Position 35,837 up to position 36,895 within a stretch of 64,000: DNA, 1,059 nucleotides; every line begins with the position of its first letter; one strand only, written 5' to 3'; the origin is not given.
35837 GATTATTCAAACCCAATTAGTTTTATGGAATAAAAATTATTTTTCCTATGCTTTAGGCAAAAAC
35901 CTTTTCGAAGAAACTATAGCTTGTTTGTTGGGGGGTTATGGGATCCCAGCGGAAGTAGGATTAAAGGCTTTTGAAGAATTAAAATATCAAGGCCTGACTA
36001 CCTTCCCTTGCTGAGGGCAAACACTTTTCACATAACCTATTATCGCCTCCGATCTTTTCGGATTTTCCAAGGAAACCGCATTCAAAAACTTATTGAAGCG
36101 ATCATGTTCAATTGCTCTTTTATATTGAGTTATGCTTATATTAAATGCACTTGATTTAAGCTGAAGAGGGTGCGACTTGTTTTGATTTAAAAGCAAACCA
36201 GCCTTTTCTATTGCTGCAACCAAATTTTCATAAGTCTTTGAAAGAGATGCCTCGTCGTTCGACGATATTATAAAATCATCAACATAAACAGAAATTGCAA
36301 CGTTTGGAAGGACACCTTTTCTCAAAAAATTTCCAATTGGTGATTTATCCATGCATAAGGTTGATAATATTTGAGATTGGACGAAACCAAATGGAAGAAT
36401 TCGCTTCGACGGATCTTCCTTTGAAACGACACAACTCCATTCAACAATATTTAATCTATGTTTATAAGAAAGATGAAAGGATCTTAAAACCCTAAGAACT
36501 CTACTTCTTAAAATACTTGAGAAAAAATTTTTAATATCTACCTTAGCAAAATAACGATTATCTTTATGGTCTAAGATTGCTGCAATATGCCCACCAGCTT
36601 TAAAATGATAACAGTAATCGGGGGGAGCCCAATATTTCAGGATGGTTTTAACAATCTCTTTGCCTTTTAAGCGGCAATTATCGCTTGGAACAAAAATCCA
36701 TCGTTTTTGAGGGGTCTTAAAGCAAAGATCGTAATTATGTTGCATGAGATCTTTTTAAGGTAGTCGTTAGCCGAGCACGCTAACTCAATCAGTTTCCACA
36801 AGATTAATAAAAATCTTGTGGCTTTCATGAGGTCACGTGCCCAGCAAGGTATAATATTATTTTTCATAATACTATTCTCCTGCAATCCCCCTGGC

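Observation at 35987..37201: Minimal 252-aa orphan reverse transcriptase with a ~400-nt ORF-free, hairpin-rich leader: candidate ncRNA-templated RT system of unassigned type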

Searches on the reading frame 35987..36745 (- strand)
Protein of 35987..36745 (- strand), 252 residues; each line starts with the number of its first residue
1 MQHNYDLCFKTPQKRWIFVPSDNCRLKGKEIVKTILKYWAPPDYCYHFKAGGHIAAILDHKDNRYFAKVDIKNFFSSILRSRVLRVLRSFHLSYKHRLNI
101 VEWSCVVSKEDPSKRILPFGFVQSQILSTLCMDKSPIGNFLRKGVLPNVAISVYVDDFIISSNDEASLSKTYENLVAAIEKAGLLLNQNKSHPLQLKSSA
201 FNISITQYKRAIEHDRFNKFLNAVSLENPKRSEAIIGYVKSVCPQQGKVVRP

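Call 6: search_protein_families(library=pfam, proteins=[window:35987-36745:-], max_evalue=1)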
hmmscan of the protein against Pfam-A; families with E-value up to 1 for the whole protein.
window:35987-36745:- (252 aa): 2 families
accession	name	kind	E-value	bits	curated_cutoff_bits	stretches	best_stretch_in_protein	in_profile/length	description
PF00078.32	RVT_1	-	1.1e-19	71.4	29.6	1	13-194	8-192/205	Reverse transcriptase (RNA-dependent DNA polymerase)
PF07727.20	RVT_2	-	0.072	13.1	31.6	1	137-177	150-190/244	Reverse transcriptase (RNA-dependent DNA polymerase)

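Call 7: search_protein_families(library=padloc, proteins=[window:35987-36745:-], max_evalue=1)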
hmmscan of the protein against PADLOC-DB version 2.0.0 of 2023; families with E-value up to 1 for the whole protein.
window:35987-36745:- (252 aa): 75 families (the best 25 are shown)
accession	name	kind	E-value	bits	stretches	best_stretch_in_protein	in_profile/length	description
PDLC02941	RT_II-A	-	1.7e-19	68.2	1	5-198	44-230/309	-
PDLC01607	RT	-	7.8e-19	66.5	1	34-194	24-150/161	"CAS-I,CAS-II,CAS-III,CAS-IV,CAS-V,CAS-VI; acquisition_associated"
PDLC02939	RT_II-A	-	7.7e-17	59.7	1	5-194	32-222/304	-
PDLC02938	RT_I-B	-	2.6e-15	54.4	1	26-191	53-217/332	-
PDLC02937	RT_I-B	-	6.3e-15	53.3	1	43-195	69-223/316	-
PDLC02946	RT_III-A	-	7e-14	49.7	1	10-194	70-245/330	-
PDLC02952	RT_VI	-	1.9e-13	48.3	1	13-222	43-244/279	-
PDLC02942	RT_III-A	-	9.4e-13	45.9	1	5-192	73-251/341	-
PDLC02945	RT_III-A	-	3.2e-12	44.2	1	4-195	70-277/362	-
PDLC02948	RT_IX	-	4.9e-12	43.6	1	13-193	81-253/317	-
PDLC02943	RT_III-A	-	6.7e-12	42.9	1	10-195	58-234/322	-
PDLC03739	RT_Ec107-like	-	1.9e-11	41.9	1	10-195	45-222/307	retron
PDLC03768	Drt3a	-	2.5e-11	41.7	1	54-200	125-257/411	DRT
PDLC02955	RT_X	-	4.7e-11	40.6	1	3-193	26-207/272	-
PDLC02944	RT_III-A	-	6.6e-11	40.1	1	12-90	80-159/597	-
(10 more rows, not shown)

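Call 8: search_protein_families(library=ncbifam, proteins=[window:35987-36745:-], max_evalue=1)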
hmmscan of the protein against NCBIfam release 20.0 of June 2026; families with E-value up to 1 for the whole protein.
window:35987-36745:- (252 aa): 8 families
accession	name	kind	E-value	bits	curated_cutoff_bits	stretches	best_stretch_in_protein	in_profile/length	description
NF038233.2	retron_St85_RT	exception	1.5e-19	70.4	235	1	10-190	33-209/289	retron St85 family RNA-directed DNA polymerase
NF041747.1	Drt3a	equivalog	3.9e-11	42.9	200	1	54-199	101-243/412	antiviral reverse transcriptase Drt3a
TIGR04416.1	group_II_RT_mat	equivalog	9.5e-08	31.5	300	1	58-220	118-280/353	group II intron reverse transcriptase/maturase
NF042941.1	Retron_TIR_antiphage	equivalog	1.6e-07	30.5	600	1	6-170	33-192/464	TIR domain-containing anti-phage reverse transcriptase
NF041750.1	Drt5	equivalog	0.00048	19.2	550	1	63-217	126-274/484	antiviral reverse transcriptase Drt5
NF041748.1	Drt3b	equivalog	0.0014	17.4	350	1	151-227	272-344/647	antiviral reverse transcriptase Drt3b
NF038237.1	retron_Ec67_fus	exception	0.0034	15.9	450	1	60-192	108-246/572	retron Ec67 family RNA-directed DNA polymerase/endonuclease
TIGR04499.1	abortive_AbiA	subfamily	0.07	11.8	250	1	61-193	143-290/615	AbiA family abortive infection protein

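Call 10: find_homologous_proteins(query=window:35987-36745:-, max_evalue=0.001)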
Query window:35987-36745:- (252 aa): 32 proteins with E <= 0.001 among 301 candidates.
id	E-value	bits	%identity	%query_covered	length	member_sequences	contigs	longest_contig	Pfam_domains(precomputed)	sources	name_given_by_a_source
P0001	3.5e-167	572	100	100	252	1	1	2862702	PF00078.33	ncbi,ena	-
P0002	3.6e-111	389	70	98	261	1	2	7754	PF00078.33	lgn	-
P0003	1.2e-98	348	62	98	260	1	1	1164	PF00078.33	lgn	-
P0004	5.4e-81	290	54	98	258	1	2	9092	PF00078.33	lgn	-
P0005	2.7e-79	284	52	99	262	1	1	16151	PF00078.33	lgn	-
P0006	1.4e-78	282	50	98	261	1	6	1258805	PF00078.33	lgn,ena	-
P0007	2.2e-78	281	51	98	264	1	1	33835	PF00078.33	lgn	-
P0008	2.8e-78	281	50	99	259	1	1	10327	PF00078.33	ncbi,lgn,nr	ncbi:MAG: hypothetical protein EA357_00870 [Micavibrio sp.]|nr:MAG: hypothetical protein EA357_00870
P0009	6.5e-78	280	51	99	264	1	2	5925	PF00078.33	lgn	-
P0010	4.0e-76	274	51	100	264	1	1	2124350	PF00078.33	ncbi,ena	-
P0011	8.3e-75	270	51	98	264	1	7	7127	PF00078.33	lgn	-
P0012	1.1e-73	266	49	99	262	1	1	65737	PF00078.33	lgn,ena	-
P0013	3.5e-63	232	49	85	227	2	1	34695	PF00078.33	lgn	-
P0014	1.7e-50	190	38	97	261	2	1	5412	PF00078.33,PF07727.20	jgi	jgi:hypothetical protein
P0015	1.0e-42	165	40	92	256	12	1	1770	PF00078.33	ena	-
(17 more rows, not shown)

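Call 13: find_encoding_contigs(protein=P0001, flank=10000, max_places=3)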
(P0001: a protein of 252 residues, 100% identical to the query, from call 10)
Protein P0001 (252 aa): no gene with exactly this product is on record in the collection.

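Call 14: find_related_loci(query=A1, collection=genome_contigs, flank=6000)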
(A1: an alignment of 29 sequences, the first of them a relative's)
Query A1 (252 aa) in genome_contigs; peptide patterns used: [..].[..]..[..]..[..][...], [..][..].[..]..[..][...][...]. (x = any residue, [..] = any of these).
193 stretches matched a pattern; 165 encode a relative of the query (tblastn E <= 1e-3); the best 80 are kept; 80 distinct loci.
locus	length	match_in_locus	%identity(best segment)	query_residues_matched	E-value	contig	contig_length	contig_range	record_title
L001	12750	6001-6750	51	1-251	8e-82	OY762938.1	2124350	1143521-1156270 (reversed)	MAG: uncultured Micavibrio sp. isolate 194a20bb-105a-45c9-9846-0688499aae06 genome assembly, chromosome: 1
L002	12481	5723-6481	41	1-251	6e-55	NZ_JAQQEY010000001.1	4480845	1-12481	Paraburkholderia sediminicola strain RL17-342-BIF-A 1, whole genome shotgun sequence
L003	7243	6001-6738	40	1-244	4e-54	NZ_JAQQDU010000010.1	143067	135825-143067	Paraburkholderia sediminicola strain RL18-035-BIC-A 10, whole genome shotgun sequence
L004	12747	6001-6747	41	1-247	3e-54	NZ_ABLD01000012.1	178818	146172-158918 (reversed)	Paraburkholderia graminis C4D1M ctg32, whole genome shotgun sequence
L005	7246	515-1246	39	9-250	2e-52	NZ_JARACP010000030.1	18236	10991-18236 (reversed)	Aliivibrio sp. S4MY1 30, whole genome shotgun sequence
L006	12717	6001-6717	40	9-246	4e-50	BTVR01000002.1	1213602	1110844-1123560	MAG: Pseudomonadota bacterium AMX-MBFR-76 DNA, sequence02, whole genome shotgun sequence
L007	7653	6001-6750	35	1-248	5e-49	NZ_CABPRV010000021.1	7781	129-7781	Pandoraea capi strain LMG 20602, whole genome shotgun sequence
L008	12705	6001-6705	40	14-246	2e-48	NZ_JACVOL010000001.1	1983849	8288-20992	Polynucleobacter sp. 86C-FISCH NODE_1_length_1983849_cov_163.486129, whole genome shotgun sequence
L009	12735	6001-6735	37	9-251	4e-48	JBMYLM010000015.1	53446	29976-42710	MAG: Neptuniibacter sp. isolate ME_XS_2108_bin53 ME_XS_2108_bin53_14, whole genome shotgun sequence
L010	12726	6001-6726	36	3-246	3e-47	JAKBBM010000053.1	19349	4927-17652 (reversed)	MAG: Proteobacteria bacterium isolate ZJ4.bin36 NODE_3447_length_19349_cov_1.703205, whole genome shotgun sequence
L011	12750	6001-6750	37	1-248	4e-47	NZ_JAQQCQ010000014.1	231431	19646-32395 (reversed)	Paraburkholderia caffeinilytica strain RL17-332-BIF-A 14, whole genome shotgun sequence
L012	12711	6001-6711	38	15-249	7e-47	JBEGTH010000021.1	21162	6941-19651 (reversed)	MAG: Pseudomonadota bacterium isolate pringlecreek_2019_sw_WHONDRS-S19S_0025_F_bin.30 scaffold_460, whole genome shotgun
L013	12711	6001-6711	36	9-246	2e-45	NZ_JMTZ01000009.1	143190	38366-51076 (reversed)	Lysobacter antibioticus strain 13-6 Contig_9, whole genome shotgun sequence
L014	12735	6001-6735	37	9-252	5e-45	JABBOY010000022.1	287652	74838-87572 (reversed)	MAG: Glaciimonas sp. isolate KJS.1 NODE_2_length_287652_cov_27.4591, whole genome shotgun sequence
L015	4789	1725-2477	33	1-250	6e-45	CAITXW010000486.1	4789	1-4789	MAG: uncultured beta proteobacterium isolate MJ110802A_bin-093 genome assembly, contig: bin-093:486/525, whole genome sh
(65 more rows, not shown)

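Call 19: find_encoding_contigs(protein=P0002, flank=6000, max_places=2)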
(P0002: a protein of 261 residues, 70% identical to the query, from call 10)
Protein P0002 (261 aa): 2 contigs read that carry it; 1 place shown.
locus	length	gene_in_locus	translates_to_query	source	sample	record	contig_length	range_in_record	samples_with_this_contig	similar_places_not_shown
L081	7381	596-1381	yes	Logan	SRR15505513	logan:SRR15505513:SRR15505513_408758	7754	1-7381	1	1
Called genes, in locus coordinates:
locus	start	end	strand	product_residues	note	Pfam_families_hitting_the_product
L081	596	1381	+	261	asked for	PF00078:RVT_1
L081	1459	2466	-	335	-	PF19810:HFX_2341_N (faint)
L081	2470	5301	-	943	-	PF24389:ORC-CDC6-like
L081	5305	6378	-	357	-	-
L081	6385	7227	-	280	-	PF02086:MethyltransfD12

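Call 20: find_encoding_contigs(protein=P0004, flank=6000, max_places=2)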
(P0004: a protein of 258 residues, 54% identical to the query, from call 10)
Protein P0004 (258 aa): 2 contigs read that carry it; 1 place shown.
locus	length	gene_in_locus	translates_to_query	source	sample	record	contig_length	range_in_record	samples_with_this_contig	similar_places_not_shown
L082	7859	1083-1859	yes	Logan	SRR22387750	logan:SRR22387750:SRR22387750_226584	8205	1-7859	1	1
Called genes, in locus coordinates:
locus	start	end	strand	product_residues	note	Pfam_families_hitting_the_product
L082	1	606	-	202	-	?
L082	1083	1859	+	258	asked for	PF00078:RVT_1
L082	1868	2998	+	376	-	-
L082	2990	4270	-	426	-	-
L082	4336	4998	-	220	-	PF00239:Resolvase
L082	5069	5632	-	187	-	-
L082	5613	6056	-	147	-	-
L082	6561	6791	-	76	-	PF05930:Phage_AlpA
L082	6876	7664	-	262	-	PF20109:Trans_reg_dom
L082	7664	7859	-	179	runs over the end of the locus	?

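Call 21: find_encoding_contigs(protein=P0005, flank=6000, max_places=2)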
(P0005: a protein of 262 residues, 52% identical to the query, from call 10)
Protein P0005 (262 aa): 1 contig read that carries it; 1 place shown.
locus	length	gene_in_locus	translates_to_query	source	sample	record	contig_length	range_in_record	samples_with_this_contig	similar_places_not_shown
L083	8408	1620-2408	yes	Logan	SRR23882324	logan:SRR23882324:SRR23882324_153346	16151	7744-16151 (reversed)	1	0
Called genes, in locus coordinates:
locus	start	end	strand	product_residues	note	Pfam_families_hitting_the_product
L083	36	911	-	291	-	PF00899:ThiF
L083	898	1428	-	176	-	-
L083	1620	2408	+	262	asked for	PF00078:RVT_1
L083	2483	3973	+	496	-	-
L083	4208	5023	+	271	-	-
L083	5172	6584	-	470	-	PF00501:AMP-binding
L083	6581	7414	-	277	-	-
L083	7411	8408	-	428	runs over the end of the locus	-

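Call 22: find_encoding_contigs(protein=P0006, flank=6000, max_places=2)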
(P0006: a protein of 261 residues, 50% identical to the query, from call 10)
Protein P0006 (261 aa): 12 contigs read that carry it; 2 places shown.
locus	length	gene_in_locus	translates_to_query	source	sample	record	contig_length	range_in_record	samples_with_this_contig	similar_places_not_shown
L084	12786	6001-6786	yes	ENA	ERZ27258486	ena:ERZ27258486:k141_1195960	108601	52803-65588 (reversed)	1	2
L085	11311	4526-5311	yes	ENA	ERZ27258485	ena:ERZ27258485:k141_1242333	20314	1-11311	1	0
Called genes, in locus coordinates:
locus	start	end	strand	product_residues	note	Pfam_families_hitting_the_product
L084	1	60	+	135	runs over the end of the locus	-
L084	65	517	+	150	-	-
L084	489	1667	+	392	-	PF00266:Aminotran_5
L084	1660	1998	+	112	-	PF00111:Fer2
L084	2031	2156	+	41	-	-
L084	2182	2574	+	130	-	PF07237:DUF1428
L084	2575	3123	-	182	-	PF10604:Polyketide_cyc2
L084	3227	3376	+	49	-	-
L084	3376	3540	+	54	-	-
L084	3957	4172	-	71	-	PF09954:DUF2188 (weak)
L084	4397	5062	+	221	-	PF14417:MEDS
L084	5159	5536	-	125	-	PF03795:YCII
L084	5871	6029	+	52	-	-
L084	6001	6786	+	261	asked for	PF00078:RVT_1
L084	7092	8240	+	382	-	PF03054:tRNA_Me_trans, PF20259:tRNA_Me_trans_M, PF20258:tRNA_Me_trans_C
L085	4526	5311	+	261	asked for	PF00078:RVT_1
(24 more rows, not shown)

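Call 27: find_related_loci(query=A3, collection=metagenome_contigs, flank=1500)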
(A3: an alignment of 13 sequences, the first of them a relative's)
Query A3 (252 aa) in metagenome_contigs; peptide patterns used: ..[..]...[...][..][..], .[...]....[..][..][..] (x = any residue, [..] = any of these).
396 stretches matched a pattern; 90 encode a relative of the query (tblastn E <= 1e-3); the best 80 are kept; 80 distinct loci.
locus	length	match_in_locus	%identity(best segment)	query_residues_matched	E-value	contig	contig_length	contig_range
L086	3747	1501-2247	50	1-250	1e-83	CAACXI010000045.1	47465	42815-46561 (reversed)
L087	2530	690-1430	45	4-251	2e-72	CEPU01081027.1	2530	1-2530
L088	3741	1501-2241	45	4-251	3e-71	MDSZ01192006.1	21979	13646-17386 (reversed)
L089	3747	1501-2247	41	1-247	8e-55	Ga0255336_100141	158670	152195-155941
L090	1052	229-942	39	9-246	6e-56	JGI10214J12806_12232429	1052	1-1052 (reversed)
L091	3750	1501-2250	39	1-248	8e-52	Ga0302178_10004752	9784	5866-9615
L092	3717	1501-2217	41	9-246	3e-51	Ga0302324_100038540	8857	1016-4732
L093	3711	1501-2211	37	9-246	2e-49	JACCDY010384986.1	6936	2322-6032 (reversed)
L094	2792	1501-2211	37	9-246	2e-49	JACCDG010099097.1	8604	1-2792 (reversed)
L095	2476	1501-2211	37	9-246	1e-48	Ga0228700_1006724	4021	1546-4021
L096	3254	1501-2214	40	9-246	1e-47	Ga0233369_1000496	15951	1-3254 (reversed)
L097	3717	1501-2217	38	9-246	4e-47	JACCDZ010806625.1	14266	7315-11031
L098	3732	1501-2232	38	9-250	6e-47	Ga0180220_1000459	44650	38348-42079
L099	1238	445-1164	37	9-248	5e-49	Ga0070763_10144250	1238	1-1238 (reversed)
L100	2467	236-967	38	9-250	6e-47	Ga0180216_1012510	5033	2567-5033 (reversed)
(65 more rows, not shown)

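Call 33: search_solved_structures(query=A1, max_evalue=0.01)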
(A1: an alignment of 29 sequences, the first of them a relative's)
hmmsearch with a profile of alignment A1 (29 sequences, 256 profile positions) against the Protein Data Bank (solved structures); distinct sequences matched with E-value up to 0.01: 27.
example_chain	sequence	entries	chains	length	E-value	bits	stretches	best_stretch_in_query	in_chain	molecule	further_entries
36ht_A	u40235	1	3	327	1.5e-11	47.4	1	52-194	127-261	Retron-Kva2 Reverse Transcriptase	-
7v9u_A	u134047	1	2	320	2.8e-11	46.4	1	12-228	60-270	RNA-directed DNA polymerase from retron EC86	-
7v9x_A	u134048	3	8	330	3e-11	46.3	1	12-228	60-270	RNA-directed DNA polymerase from retron EC86 | Retron Ec86 reverse transcriptase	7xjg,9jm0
8qbk_A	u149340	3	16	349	3.5e-11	46.1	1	12-228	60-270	Retron Ec86 reverse transcriptase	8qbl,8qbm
9p4j_E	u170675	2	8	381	1.7e-10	43.9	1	49-207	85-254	Retron Eco8 reverse transcriptase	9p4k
23or_A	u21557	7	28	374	1.8e-10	43.8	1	49-207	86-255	Retron Eco8 reverse transcriptase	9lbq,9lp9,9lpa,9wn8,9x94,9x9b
9e8z_H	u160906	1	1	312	3e-09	39.8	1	15-195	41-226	Retron Ec83 reverse transcriptase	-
8bgj_A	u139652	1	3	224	4.8e-09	39.1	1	4-192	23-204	RNA-directed DNA polymerase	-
22et_A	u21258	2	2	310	2.9e-08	36.6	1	57-193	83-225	Retron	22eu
9n69_E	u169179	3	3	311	3.5e-08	36.3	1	15-193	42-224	RNA-directed DNA polymerase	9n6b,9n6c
9l7p_E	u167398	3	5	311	9.7e-08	34.8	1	57-209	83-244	Retron St85 family RNA-directed DNA polymerase | Retron I-A Ec78 reverse transcriptase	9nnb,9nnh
9kjx_A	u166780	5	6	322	1.1e-07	34.7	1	57-209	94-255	RNA-directed DNA polymerase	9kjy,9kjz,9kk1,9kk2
9vhe_A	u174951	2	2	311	3.2e-07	33.1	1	57-197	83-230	Retron Ec78 reverse transcriptase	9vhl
9lm3_A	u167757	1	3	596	7.1e-07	32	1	42-195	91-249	Retron Ec67 protein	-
9i2f_C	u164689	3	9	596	7.1e-07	32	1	42-195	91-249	Retron Ec67 protein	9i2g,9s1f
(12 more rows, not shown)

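Call 47: find_encoding_contigs(protein=P0007, flank=3000, max_places=1)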
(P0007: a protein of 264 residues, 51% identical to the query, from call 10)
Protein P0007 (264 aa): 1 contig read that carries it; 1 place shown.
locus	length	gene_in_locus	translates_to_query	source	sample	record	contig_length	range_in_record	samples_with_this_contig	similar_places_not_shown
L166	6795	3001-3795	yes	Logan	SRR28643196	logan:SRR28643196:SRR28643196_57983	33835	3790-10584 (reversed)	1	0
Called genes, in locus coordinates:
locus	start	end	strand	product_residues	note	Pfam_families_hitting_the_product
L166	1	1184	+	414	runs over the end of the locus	-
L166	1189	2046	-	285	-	-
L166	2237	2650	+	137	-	-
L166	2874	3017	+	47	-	-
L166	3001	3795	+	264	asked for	PF00078:RVT_1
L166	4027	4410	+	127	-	-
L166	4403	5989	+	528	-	-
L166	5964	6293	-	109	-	-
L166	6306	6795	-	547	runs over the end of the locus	PF02534:T4SS-DNA_transf, PF10412:TrwB_AAD_bind, PF12696:TraG-D_C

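Call 48: find_encoding_contigs(protein=P0008, flank=3000, max_places=1)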
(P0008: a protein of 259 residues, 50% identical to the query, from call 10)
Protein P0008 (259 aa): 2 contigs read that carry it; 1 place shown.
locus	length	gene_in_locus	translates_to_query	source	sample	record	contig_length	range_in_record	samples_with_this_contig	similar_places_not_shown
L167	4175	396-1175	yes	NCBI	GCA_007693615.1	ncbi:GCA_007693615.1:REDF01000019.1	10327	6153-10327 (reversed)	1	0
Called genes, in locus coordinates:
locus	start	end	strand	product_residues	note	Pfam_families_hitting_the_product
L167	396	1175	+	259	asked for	PF00078:RVT_1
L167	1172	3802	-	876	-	PF04851:ResIII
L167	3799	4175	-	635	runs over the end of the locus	PF04326:SLFN_AlbA_2, PF13749:HATPase_c_4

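Call 49: find_encoding_contigs(protein=P0011, flank=3000, max_places=1)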
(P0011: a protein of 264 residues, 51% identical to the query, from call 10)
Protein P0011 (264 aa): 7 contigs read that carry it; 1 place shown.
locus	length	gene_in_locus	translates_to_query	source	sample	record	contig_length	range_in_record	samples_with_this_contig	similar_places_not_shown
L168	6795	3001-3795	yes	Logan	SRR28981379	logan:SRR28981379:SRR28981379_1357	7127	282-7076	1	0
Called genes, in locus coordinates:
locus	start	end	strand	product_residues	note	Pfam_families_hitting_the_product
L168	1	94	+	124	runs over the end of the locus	?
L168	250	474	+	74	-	PF13560:HTH_31, PF12844:HTH_19, PF01381:HTH_3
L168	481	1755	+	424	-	PF13657:Couple_hipA, PF07804:HipA_C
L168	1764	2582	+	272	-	-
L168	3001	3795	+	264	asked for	PF00078:RVT_1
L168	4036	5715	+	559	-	PF00005:ABC_tran, PF02463:SMC_N (faint), PF13476:AAA_23 (faint), PF13555:AAA_29 (faint), PF13238:AAA_18 (faint), PF13304:AAA_21 (faint), PF12848:ABC_tran_Xtn, PF00005:ABC_tran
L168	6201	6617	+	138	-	-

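Call 50: find_encoding_contigs(protein=P0012, flank=3000, max_places=1)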
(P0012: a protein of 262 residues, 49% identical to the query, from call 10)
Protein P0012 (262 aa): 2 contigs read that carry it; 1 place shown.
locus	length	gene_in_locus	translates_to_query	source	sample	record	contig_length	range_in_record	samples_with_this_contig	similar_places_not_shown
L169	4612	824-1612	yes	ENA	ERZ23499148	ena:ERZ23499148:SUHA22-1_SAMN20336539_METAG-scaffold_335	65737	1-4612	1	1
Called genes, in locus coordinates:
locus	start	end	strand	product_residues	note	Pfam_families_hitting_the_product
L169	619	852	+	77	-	-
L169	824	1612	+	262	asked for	PF00078:RVT_1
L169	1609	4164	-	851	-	PF04851:ResIII (weak), PF00270:DEAD, PF00271:Helicase_C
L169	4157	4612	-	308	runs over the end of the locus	PF08878:HamA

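Call 51: find_encoding_contigs(protein=P0009, flank=3000, max_places=1)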
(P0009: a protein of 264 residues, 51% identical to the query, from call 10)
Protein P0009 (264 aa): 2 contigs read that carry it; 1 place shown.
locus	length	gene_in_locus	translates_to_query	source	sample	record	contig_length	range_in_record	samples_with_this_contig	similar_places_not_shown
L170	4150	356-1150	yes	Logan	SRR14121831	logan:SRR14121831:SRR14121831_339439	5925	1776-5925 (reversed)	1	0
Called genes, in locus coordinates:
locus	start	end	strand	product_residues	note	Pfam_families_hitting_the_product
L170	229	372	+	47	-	-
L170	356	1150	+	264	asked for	PF00078:RVT_1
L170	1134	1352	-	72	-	-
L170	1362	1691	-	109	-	-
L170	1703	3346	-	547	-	PF02534:T4SS-DNA_transf, PF10412:TrwB_AAD_bind, PF12696:TraG-D_C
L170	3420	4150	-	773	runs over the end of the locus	-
